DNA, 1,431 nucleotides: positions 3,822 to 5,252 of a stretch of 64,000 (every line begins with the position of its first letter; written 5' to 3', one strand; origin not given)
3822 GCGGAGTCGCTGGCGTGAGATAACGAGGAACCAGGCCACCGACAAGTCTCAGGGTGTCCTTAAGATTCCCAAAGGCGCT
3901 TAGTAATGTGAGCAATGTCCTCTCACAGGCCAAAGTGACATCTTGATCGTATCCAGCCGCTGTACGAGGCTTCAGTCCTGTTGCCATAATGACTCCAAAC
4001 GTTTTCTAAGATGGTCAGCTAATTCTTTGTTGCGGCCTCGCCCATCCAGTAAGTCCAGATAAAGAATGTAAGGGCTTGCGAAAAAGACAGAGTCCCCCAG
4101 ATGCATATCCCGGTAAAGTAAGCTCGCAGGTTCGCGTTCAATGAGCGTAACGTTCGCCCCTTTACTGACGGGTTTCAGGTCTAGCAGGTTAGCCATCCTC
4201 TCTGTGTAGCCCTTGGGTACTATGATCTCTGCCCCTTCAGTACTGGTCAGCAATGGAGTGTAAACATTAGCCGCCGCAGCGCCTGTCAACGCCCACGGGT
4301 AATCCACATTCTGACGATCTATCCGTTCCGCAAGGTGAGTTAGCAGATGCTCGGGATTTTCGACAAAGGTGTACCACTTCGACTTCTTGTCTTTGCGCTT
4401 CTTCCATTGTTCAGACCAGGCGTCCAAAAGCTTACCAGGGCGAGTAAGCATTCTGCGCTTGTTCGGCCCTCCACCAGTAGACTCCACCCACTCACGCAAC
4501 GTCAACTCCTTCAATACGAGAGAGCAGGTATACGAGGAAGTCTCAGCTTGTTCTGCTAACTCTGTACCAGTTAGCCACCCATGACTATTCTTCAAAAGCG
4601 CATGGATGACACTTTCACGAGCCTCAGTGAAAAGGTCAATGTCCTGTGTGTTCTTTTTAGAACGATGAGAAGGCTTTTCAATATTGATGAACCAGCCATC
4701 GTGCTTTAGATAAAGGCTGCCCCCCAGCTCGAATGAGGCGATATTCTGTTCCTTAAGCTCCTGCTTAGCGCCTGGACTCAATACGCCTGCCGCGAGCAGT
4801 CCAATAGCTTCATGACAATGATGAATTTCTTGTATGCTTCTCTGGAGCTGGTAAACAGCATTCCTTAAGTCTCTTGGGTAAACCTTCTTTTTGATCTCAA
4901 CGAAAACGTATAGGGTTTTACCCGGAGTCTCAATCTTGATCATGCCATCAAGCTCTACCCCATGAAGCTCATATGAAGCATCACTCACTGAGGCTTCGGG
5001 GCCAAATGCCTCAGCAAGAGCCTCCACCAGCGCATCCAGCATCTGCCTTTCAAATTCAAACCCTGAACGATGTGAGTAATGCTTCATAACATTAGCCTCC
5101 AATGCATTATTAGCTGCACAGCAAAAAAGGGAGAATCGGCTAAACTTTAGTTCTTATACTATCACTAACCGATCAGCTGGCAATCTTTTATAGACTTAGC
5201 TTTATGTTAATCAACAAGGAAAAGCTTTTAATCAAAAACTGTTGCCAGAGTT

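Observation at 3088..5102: AbiE-like (type IV TA / abortive infection) module with a 376-aa extended antitoxin carrying a PD-(D/E)xK-like N-domain, inserted at the ssb-yjcB island hotspot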

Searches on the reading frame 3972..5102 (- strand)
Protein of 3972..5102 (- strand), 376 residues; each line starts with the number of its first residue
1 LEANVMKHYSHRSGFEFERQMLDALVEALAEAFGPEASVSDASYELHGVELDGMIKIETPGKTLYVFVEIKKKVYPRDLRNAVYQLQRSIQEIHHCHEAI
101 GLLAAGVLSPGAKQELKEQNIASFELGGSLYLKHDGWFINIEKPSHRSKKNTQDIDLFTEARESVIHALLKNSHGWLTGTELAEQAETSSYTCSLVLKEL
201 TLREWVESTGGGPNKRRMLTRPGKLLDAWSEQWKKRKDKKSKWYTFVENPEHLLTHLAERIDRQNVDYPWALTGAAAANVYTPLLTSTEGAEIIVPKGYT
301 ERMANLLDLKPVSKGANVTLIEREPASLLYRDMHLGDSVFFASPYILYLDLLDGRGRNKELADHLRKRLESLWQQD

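Call 3: search_protein_families(library=pfam, proteins=[window:3972-5102:-], max_evalue=1)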
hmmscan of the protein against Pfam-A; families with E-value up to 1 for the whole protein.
window:3972-5102:- (376 aa): 9 families
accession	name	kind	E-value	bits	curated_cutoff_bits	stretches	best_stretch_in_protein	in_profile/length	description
PF09952.14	AbiEi_2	-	1.4e-07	32.4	21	1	219-367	2-139/143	Transcriptional regulator, AbiEi antitoxin, Type IV TA system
PF12802.13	MarR_2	-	0.0013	19.3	27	1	165-216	10-60/61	MarR family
PF09650.15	PHA_gran_rgn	-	0.012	16.4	26.6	1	10-58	6-54/87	Putative polyhydroxyalkanoic acid system protein (PHA_gran_rgn)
PF01978.25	TrmB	-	0.014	15.7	25.6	1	167-215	15-61/68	Sugar-specific transcriptional regulator TrmB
PF25213.1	HVO_A0261_N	-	0.031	14.6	35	1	162-212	13-60/86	HVO_A0261 N-terminal domain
PF03644.19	Glyco_hydro_85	-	0.045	13.7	22.2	1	131-167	93-130/302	Glycosyl hydrolase family 85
PF21984.2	DnaD_N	-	0.16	12.6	27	1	166-207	25-66/101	DnaD N-terminal domain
PF08279.18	HTH_11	-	0.16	12.3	25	1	162-190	1-29/55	HTH domain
PF01939.22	NucS_C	-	0.24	11.8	24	1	65-126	45-106/124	Endonuclease NucS C-terminal domain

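Call 4: search_protein_families(library=padloc, proteins=[window:3972-5102:-], max_evalue=1)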
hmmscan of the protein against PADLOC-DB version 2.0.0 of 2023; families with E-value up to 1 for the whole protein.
window:3972-5102:- (376 aa): 2 families
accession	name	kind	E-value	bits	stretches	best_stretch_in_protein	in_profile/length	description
PDLC04563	PDC-M29B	-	0.0018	16.4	1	51-98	74-117/164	-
PDLC01860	CARF3--CARF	-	0.039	12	1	154-226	136-207/210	-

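Call 5: search_protein_families(library=ncbifam, proteins=[window:3972-5102:-], max_evalue=1)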
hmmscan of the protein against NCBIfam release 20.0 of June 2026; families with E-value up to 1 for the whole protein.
window:3972-5102:- (376 aa): 2 families
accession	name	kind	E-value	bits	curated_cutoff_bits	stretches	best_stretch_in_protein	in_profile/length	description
NF041141.1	tran_reg_TrmBL2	equivalog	0.021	14.4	530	1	173-319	29-177/264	HTH-type transcriptional regulator TrmBL2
NF003270.0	PRK04247.1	equivalog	0.064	12.3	216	1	65-121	173-229/250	endonuclease NucS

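Call 8: search_solved_structures(query=window:3972-5102:-, max_evalue=10)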
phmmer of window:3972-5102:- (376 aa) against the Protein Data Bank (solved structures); distinct sequences matched with E-value up to 10: 3.
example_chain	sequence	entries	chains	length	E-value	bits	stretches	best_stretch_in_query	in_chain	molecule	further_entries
3uuw_A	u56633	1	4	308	0.079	15.2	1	95-145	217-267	Putative oxidoreductase with NAD(P)-binding Rossmann-fold domain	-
1dlp_A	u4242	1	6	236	0.093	15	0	181-230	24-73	LECTIN SCAFET PRECURSOR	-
4q7e_A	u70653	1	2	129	0.81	11.9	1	246-347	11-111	Response regulator of a two component regulatory system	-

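Call 10: find_homologous_proteins(query=window:3972-5102:-)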
Query window:3972-5102:- (376 aa): 279 proteins with E <= 0.001 among 8000 candidates; the best 120 are listed.
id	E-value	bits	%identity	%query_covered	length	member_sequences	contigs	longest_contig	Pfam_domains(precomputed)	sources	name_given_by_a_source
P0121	7.9e-212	721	86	99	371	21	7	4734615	PF09952.15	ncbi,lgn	ncbi:type IV toxin-antitoxin system AbiEi family antitoxin [Enterobacter ludwigii]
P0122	3.4e-207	706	85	99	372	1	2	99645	PF09952.15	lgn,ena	-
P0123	9.7e-207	704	84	99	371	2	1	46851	PF09952.15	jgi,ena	-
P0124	2.2e-206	703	84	99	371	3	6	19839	PF09952.15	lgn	-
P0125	3.3e-203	693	83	99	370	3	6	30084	PF09952.15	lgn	-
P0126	1.1e-202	691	82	99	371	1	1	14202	PF09952.15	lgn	-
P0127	4.2e-201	686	81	100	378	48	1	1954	PF09952.15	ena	-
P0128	2.3e-200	683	82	99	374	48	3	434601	PF09952.15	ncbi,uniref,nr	ncbi:type IV toxin-antitoxin system AbiEi family antitoxin [Proteus mirabilis]|uniref:type IV toxin-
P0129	2.0e-198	677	81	98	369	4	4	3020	PF09952.15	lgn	-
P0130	1.6e-197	674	80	99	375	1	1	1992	PF09952.15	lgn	-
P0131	5.8e-197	672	84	95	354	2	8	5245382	PF09952.15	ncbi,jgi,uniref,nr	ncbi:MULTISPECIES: type IV toxin-antitoxin system AbiEi family antitoxin [Enterobacterales]|uniref:t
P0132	1.7e-196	671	80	99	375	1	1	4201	PF09952.15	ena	-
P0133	1.8e-196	671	80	99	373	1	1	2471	PF09952.15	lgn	-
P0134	5.0e-196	669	79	99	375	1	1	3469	PF09952.15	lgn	-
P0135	3.6e-194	663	79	99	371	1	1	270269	PF09952.15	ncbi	-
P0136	6.8e-194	662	80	99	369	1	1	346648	PF09952.15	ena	-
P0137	2.2e-191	654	80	99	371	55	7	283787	PF09952.15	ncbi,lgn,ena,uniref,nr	ncbi:type IV toxin-antitoxin system AbiEi family antitoxin [Pantoea sp. Acro-807]|uniref:type IV tox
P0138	2.2e-190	650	78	99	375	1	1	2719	PF09952.15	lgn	-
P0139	3.3e-190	650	79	99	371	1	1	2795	PF09952.15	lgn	-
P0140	1.6e-188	644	76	99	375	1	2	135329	PF09952.15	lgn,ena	-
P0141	4.4e-188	643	78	99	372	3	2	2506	PF09952.15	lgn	-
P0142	9.9e-186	635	76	99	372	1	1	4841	PF09952.15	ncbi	-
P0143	3.2e-181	620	75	99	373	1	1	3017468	PF09952.15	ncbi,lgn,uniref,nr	ncbi:hypothetical protein CEQ48_16310 [Vibrio tarriae]|uniref:Transcriptional regulator n=1 Tax=Vibr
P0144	2.5e-175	601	73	98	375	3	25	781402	PF09952.15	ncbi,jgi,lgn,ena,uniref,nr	ncbi:hypothetical protein G7015_06935 [Pseudomonas kunmingensis]|jgi:hypothetical protein|uniref:typ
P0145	8.0e-172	589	71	99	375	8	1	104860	PF09952.15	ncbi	ncbi:MAG: type IV toxin-antitoxin system AbiEi family antitoxin [Pseudoalteromonas distincta]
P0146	7.2e-170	583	70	98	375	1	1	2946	PF09952.15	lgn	-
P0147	5.3e-168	577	71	98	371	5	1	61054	PF09952.15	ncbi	-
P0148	7.0e-167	573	69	99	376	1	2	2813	PF09952.15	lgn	-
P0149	2.1e-165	568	70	99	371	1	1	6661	PF09952.15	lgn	-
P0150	4.2e-160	551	67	98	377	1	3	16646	PF09952.15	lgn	-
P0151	2.5e-159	548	66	98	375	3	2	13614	PF09952.15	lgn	-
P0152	1.7e-158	546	67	99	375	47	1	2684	PF09952.15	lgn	-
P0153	2.2e-156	539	65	98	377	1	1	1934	PF09952.15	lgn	-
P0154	2.2e-156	539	64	99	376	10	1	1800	PF09952.15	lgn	-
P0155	3.8e-156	538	65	98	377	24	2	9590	PF09952.15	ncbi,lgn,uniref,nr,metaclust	ncbi:hypothetical protein ALO37_100840 [Pseudomonas savastanoi pv. glycinea]|uniref:type IV toxin-an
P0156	4.8e-156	538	65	98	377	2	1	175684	PF09952.15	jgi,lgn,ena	-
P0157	1.7e-155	536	64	99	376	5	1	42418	PF09952.15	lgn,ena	-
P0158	5.1e-155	534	63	99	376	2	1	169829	PF09952.15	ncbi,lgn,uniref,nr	ncbi:type IV toxin-antitoxin system AbiEi family antitoxin [Pseudomonas sp. dw_358]|uniref:type IV t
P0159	8.5e-155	533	64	99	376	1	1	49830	PF09952.15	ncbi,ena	-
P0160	4.3e-154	531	65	99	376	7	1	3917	PF09952.15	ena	-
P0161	9.5e-154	530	64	99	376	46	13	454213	PF09952.15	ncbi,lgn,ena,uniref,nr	ncbi:type IV toxin-antitoxin system AbiEi family antitoxin [Pseudomonas viridiflava]|uniref:Type IV 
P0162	1.2e-152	526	64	98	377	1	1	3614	PF09952.15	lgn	-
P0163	4.9e-152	524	64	99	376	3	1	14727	PF09952.15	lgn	-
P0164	4.3e-151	521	64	97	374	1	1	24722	PF09952.15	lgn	-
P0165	7.9e-150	517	65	96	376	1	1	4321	PF09952.15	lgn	-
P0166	1.1e-149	517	63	98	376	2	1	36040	PF09952.15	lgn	-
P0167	1.2e-149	516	64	98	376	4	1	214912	PF09952.15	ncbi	-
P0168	2.2e-149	516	64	99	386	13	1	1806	PF09952.15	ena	-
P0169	1.3e-148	513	64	98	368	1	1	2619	PF09952.15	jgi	jgi:hypothetical protein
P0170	3.7e-145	502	63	95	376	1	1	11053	PF09952.15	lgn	-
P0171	3.5e-144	498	62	97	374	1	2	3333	PF09952.15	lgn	-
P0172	3.0e-134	466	57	98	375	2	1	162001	PF09952.15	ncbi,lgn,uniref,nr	ncbi:hypothetical protein IAE37_001668 [Pseudomonas sp. S31]|uniref:type IV toxin-antitoxin system A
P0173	3.9e-130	452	57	96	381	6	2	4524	PF09952.15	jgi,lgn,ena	jgi:hypothetical protein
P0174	5.5e-130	452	56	96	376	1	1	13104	PF09952.15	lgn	-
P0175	5.3e-128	445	58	95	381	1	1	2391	PF09952.15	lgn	-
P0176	9.6e-127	441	55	100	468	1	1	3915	PF09952.15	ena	-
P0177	2.6e-126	440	55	97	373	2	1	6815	PF09952.15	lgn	-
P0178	2.6e-124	433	55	97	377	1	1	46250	PF09952.15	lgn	-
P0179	1.2e-123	431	55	97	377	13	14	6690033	PF09952.15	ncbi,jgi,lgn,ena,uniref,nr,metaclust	ncbi:hypothetical protein AYK59_05505 [Pseudomonas synxantha]|uniref:Transcriptional regulator, AbiE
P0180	6.2e-121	422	54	97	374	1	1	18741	PF09952.15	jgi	-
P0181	1.3e-120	421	54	97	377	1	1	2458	PF09952.15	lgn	-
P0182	1.8e-120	420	55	96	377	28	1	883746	PF09952.15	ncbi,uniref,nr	ncbi:type IV toxin-antitoxin system AbiEi family antitoxin [Pseudomonas sp. FW300-N2F2]|uniref:type 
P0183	2.3e-119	417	54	96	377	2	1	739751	PF09952.15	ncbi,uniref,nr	ncbi:MAG TPA: type IV toxin-antitoxin system AbiEi family antitoxin [Pseudomonas sp.]|uniref:type IV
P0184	4.7e-115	403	54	96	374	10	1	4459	PF09952.15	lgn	-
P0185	5.1e-109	383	52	94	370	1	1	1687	PF09952.15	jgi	-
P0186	7.2e-109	382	51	94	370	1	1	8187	PF09952.15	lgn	-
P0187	1.3e-107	378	51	98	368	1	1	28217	PF09952.15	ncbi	ncbi:MAG: type IV toxin-antitoxin system AbiEi family antitoxin [Sedimenticola sp.]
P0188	1.8e-105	371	51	94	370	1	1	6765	PF09952.15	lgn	-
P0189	3.0e-104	367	54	85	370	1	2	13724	PF09952.15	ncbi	-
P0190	3.0e-104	367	51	94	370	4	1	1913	PF09952.15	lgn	-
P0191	6.8e-104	366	50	94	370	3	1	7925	PF09952.15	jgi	jgi:hypothetical protein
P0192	8.7e-104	366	48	96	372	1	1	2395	PF09952.15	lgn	-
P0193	9.0e-104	366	50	93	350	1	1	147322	PF09952.15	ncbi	ncbi:type IV toxin-antitoxin system AbiEi family antitoxin [Burkholderia sp. MR1-5-21]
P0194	1.1e-103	365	52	93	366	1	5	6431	PF09952.15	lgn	-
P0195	1.2e-103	365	52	95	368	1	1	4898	PF09952.15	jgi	jgi:hypothetical protein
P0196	6.5e-103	363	49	94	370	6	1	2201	PF09952.15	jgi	-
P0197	6.6e-103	363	49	96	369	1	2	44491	PF12802.14,PF09952.15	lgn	-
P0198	8.5e-103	362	49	97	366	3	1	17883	PF09952.15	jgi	jgi:hypothetical protein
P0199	1.1e-102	362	51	94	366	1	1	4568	PF09952.15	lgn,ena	-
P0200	1.2e-102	362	50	94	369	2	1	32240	PF09952.15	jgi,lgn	jgi:hypothetical protein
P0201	2.2e-102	361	51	94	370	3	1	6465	PF09952.15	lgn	-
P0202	2.6e-102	361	50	94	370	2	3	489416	PF09952.15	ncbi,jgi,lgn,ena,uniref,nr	ncbi:type IV toxin-antitoxin system AbiEi family antitoxin [Paraburkholderia aromaticivorans]|uniref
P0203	5.5e-102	360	50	93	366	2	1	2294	PF09952.15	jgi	-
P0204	6.3e-102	359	50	94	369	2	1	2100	PF09952.15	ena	-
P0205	7.1e-102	359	47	98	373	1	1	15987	-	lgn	-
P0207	2.3e-101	358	49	95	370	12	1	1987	PF09952.15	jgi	jgi:hypothetical protein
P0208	2.5e-101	358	49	95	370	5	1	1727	PF09952.15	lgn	-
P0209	3.0e-101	357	53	85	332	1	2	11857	PF09952.15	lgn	-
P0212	1.4e-100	355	49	94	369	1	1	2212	PF09952.15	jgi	jgi:hypothetical protein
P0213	1.7e-100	355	48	94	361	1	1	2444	PF09952.15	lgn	-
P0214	7.6e-100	353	49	94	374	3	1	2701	PF09952.15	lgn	-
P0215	2.4e-99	351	52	85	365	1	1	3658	PF09952.15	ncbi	-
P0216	4.1e-99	350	47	95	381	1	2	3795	PF09952.15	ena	-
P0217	4.1e-99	350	48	95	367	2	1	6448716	PF09952.15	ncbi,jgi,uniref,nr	ncbi:hypothetical protein LOY67_27390 [Pseudomonas sp. B21-056]|jgi:hypothetical protein|uniref:type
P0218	4.3e-99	350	46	97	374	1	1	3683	PF09952.15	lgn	-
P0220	8.0e-99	349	48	94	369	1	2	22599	PF09952.15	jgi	jgi:hypothetical protein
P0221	8.9e-99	349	49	98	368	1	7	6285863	PF09952.15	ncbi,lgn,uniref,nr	ncbi:type IV toxin-antitoxin system AbiEi family antitoxin [Metapseudomonas resinovorans]|uniref:HTH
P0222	9.2e-99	349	49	95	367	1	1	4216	PF09952.15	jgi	jgi:hypothetical protein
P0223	1.2e-98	349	48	96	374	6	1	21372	PF09952.15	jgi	jgi:hypothetical protein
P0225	1.8e-98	348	52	85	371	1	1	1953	PF09952.15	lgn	-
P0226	1.9e-98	348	50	86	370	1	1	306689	PF09952.15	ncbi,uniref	ncbi:type IV toxin-antitoxin system AbiEi family antitoxin [Cupriavidus sp. TMH.W2]|uniref:type IV t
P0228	3.0e-98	347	47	98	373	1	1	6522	PF09952.15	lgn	-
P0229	5.8e-98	346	49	94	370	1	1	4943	PF09952.15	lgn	-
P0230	9.5e-98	346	55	77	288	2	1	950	PF09952.15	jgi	jgi:hypothetical protein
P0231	1.0e-97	346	50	95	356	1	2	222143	PF09952.15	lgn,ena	-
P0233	1.6e-97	345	48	94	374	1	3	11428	PF09952.15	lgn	-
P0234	2.2e-97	345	49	93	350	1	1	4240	PF09952.15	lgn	-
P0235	2.8e-97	344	50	85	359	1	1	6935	PF09952.15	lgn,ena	-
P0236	3.8e-97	344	47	94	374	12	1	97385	PF09952.15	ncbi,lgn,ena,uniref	ncbi:type IV toxin-antitoxin system AbiEi family antitoxin [Burkholderia sp. IT-111MI5]|uniref:type 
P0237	5.5e-97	343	45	99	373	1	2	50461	-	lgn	-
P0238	7.1e-97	343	49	94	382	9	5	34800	PF09952.15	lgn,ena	-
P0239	9.5e-97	342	47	97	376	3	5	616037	PF09952.15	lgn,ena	-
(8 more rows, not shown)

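Call 51: search_protein_families(library=pfam, proteins=[P0186, P0205, P0221, P0177, P0237, P0198, P0228, P0213, P0150], max_evalue=5)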
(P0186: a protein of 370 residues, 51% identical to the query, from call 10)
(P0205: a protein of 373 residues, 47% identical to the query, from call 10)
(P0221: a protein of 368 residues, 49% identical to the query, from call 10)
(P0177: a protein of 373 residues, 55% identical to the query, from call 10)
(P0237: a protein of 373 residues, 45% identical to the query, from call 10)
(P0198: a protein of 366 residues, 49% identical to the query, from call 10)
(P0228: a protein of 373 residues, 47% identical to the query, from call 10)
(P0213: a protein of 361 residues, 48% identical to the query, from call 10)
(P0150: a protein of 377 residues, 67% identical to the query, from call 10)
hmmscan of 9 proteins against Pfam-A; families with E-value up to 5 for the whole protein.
P0186 (370 aa): 6 families
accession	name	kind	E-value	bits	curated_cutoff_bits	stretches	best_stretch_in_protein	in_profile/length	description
PF09952.14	AbiEi_2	-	2.6e-10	41.2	21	1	217-367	1-140/143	Transcriptional regulator, AbiEi antitoxin, Type IV TA system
PF12802.13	MarR_2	-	0.0072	16.9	27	1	164-215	10-60/61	MarR family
PF13545.12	HTH_Crp_2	-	0.013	15.9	27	1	179-209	26-56/70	Crp-like helix-turn-helix domain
PF22168.2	DIP2311-like_C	-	0.047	14.4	27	1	176-218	20-62/63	Transcriptional regulator DIP2311-like, C-terminal domain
PF01047.28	MarR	-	0.075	13.4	24.6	1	179-207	21-49/59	MarR family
PF25213.1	HVO_A0261_N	-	0.16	12.3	35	1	172-231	21-76/86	HVO_A0261 N-terminal domain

P0205 (373 aa): 3 families
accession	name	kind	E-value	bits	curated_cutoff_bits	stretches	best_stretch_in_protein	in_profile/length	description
PF09952.14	AbiEi_2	-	0.00032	21.5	21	1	215-365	1-140/143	Transcriptional regulator, AbiEi antitoxin, Type IV TA system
PF12802.13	MarR_2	-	0.045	14.3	27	1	177-214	24-61/61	MarR family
PF13545.12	HTH_Crp_2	-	0.17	12.3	27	1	177-207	26-56/70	Crp-like helix-turn-helix domain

P0221 (368 aa): 4 families
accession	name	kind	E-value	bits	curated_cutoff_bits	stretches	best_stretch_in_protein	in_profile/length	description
PF09952.14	AbiEi_2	-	6.8e-10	39.9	21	1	212-359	1-138/143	Transcriptional regulator, AbiEi antitoxin, Type IV TA system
PF12802.13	MarR_2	-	0.059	14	27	1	158-199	9-49/61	MarR family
PF13545.12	HTH_Crp_2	-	0.059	13.8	27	1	171-204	23-56/70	Crp-like helix-turn-helix domain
PF01047.28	MarR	-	0.061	13.7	24.6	1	166-202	13-49/59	MarR family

P0177 (373 aa): 3 families
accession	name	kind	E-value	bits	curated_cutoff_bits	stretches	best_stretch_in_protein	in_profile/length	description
PF09952.14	AbiEi_2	-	8.2e-09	36.4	21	1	218-364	3-138/143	Transcriptional regulator, AbiEi antitoxin, Type IV TA system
PF23869.1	Beta-prop_WDR75_1st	-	0.11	12.2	45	1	149-193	13-56/292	WD repeat-containing protein 75 first beta-propeller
PF12802.13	MarR_2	-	0.2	12.3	27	1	163-202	10-48/61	MarR family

P0237 (373 aa): 2 families
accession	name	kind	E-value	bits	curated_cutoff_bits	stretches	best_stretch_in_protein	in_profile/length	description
PF09952.14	AbiEi_2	-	0.00018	22.3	21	1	215-365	1-140/143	Transcriptional regulator, AbiEi antitoxin, Type IV TA system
PF13545.12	HTH_Crp_2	-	0.19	12.2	27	1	177-207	26-56/70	Crp-like helix-turn-helix domain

P0198 (366 aa): 2 families
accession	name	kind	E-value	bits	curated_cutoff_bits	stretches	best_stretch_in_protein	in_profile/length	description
PF09952.14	AbiEi_2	-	1.5e-09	38.7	21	1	213-363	1-140/143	Transcriptional regulator, AbiEi antitoxin, Type IV TA system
PF21591.2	Hera_DD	-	0.13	12.5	27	1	126-165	7-49/52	RNA helicase Hera, dimerization domain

P0228 (373 aa): 3 families
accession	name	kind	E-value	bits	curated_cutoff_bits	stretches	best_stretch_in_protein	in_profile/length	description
PF09952.14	AbiEi_2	-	9.6e-07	29.7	21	1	214-365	1-140/143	Transcriptional regulator, AbiEi antitoxin, Type IV TA system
PF13545.12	HTH_Crp_2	-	0.032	14.6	27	1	173-206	23-56/70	Crp-like helix-turn-helix domain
PF12802.13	MarR_2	-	0.042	14.5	27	1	161-206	10-54/61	MarR family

P0213 (361 aa): 5 families
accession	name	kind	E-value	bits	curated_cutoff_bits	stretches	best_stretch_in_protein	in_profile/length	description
PF09952.14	AbiEi_2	-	1.4e-08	35.6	21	1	204-354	1-140/143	Transcriptional regulator, AbiEi antitoxin, Type IV TA system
PF12802.13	MarR_2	-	0.0022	18.6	27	1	151-199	10-57/61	MarR family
PF13545.12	HTH_Crp_2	-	0.021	15.2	27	1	163-197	23-57/70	Crp-like helix-turn-helix domain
PF18276.7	TcA_TcB_BD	-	0.18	11.3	25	1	68-114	106-152/287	Tc toxin complex TcA C-terminal TcB-binding domain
PF02082.26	Rrf2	-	0.21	12.2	30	1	152-197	9-58/132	Iron-dependent Transcriptional regulator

P0150 (377 aa): 3 families
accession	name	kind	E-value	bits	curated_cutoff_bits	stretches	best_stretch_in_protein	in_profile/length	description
PF09952.14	AbiEi_2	-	5.3e-10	40.2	21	1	220-369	2-140/143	Transcriptional regulator, AbiEi antitoxin, Type IV TA system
PF12802.13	MarR_2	-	7.7e-05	23.2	27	1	166-211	10-54/61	MarR family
PF21984.2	DnaD_N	-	0.009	16.6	27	1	167-207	25-65/101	DnaD N-terminal domain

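Call 65: search_solved_structures(query=A2, max_evalue=10, show_alignments=0)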
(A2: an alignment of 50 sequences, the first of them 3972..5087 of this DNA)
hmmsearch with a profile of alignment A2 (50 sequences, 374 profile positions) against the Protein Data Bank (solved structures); distinct sequences matched with E-value up to 10: 9.
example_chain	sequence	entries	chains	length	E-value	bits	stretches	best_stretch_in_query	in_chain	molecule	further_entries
5bqt_A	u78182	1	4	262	0.021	17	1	175-281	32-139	Putative HTH-type transcriptional regulator TrmBL2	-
5box_A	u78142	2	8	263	0.021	17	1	175-281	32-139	Putative HTH-type transcriptional regulator TrmBL2 | TrmBL2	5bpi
5bpd_A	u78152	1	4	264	0.021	17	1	175-281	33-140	TrmBL2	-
1dlp_A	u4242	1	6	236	0.27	13.3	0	190-252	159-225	LECTIN SCAFET PRECURSOR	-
4ham_A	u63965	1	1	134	0.3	13.2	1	157-223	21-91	Lmo2241 protein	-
7du6_A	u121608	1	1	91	0.53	12.3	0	59-92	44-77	mkDPBB_sym2 protein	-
7di1_A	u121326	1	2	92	0.95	11.5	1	56-92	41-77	mkDPBB_sym_86 protein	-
4q7e_A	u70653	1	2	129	0.97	11.5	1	244-306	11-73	Response regulator of a two component regulatory system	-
5lsk_N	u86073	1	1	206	1.4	11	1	23-93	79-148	Kinetochore-associated protein NSL1 homolog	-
